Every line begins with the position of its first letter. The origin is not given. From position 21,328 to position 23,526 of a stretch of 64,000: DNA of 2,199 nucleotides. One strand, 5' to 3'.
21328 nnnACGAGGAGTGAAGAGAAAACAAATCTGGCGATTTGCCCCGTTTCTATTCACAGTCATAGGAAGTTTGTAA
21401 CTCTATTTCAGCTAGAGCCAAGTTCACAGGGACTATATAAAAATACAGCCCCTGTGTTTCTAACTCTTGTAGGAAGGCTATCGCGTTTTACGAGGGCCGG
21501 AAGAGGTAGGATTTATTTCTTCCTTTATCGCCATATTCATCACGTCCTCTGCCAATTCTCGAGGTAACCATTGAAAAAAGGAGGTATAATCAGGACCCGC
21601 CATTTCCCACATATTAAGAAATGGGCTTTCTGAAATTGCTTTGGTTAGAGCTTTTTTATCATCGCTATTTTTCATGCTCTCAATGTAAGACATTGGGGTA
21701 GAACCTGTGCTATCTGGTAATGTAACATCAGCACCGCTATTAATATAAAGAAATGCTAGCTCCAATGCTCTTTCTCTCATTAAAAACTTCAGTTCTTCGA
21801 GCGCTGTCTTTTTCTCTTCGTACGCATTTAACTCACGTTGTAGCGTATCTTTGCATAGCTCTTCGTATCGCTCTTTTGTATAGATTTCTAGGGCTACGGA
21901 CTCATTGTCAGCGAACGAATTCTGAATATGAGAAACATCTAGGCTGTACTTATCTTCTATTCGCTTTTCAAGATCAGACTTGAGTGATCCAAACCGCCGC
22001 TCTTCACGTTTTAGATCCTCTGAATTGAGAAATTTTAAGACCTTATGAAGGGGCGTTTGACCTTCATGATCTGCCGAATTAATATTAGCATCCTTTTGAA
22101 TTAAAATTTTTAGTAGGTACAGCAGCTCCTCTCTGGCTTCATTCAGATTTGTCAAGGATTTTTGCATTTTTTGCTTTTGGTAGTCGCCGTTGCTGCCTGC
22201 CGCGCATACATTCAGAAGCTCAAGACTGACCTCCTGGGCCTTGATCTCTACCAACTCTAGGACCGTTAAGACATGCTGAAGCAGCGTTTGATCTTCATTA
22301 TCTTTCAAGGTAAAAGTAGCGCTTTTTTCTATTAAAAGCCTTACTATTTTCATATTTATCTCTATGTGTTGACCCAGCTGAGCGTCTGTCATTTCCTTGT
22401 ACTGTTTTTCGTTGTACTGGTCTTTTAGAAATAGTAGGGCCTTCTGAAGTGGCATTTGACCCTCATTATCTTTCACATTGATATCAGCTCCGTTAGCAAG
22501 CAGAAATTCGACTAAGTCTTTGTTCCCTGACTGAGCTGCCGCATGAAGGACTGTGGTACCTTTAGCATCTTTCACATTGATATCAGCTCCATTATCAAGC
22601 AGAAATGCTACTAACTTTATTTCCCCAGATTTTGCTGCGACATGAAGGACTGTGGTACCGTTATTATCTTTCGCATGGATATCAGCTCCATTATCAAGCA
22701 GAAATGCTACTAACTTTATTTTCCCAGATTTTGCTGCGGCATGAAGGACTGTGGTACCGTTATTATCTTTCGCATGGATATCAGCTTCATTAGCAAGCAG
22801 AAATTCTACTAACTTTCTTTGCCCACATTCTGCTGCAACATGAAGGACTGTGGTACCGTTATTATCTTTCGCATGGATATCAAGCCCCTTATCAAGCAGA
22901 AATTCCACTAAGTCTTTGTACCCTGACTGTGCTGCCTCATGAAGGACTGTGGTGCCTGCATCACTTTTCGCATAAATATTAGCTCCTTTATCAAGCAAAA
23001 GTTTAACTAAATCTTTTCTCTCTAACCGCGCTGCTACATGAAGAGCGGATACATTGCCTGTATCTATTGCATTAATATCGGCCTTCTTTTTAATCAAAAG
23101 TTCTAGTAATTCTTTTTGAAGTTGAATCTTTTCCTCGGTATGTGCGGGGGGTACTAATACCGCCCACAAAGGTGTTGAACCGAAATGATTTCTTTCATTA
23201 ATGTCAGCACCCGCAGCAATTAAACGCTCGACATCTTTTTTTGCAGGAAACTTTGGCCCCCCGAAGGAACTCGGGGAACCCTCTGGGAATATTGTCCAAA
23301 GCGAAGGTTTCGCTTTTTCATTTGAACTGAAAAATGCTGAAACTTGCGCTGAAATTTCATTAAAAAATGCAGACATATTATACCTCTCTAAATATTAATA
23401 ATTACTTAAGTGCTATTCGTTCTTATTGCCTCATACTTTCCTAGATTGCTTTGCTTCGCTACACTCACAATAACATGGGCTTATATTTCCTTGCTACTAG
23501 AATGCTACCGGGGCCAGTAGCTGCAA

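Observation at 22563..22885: Base-for-base identical 99-bp tandem repeats inside an ankyrin-repeat gene, a potential repeat-number variation hotspot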

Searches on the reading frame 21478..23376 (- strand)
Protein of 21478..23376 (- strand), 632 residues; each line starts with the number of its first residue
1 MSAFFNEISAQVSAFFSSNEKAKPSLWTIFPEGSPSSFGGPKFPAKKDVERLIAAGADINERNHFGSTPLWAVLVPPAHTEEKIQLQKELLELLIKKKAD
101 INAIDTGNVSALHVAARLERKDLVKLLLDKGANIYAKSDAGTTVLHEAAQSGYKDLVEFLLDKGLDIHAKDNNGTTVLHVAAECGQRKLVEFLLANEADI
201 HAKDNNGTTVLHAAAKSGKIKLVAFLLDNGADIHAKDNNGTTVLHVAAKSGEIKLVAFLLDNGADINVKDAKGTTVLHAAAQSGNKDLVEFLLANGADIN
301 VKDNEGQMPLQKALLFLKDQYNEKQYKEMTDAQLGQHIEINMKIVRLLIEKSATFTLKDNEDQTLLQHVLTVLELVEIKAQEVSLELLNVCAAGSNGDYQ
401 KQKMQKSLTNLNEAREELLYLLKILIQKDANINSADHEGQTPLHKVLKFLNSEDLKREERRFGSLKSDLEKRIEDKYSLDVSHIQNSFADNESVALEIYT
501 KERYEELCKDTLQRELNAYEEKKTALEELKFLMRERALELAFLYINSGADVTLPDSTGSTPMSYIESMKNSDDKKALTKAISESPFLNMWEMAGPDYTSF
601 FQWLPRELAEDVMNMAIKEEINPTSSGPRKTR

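Call 7: search_protein_families(library=pfam, proteins=[window:21478-23376:-], max_evalue=0.01)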
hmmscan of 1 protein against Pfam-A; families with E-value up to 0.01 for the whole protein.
window:21478-23376:- (632 aa): 9 families
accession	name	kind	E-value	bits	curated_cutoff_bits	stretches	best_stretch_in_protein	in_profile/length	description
PF12796.13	Ank_2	-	1.9e-87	288.4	27.3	6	211-303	1-90/90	Ankyrin repeats (3 copies)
PF13637.12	Ank_4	-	3.3e-63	208.7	22.7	7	244-293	1-50/50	Ankyrin repeats (many copies)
PF00023.36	Ank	-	3.5e-54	178.1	21.1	6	273-304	2-33/33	Ankyrin repeat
PF13857.12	Ank_5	-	1.5e-42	143.5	27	6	259-313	1-56/56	Ankyrin repeats (many copies)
PF13606.12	Ank_3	-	1.4e-40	132.4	22.3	5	275-301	4-30/30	Ankyrin repeat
PF23745.1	ANK_LRRK2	-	3.1e-14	53.4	27.5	2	134-227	24-113/130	LRRK2 ANK repeat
PF24521.3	Ank_KRIT1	-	1.1e-06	28.9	80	0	241-297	19-70/149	KRIT1 ankyrin-repeats domain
PF16468.10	DUF5049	-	2.3e-05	24.7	28.7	0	143-162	25-44/57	Domain of unknown function (DUF5049)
PF06128.16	Shigella_OspC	-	0.0055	16.9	25.6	0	247-299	232-288/292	Shigella flexneri OspC protein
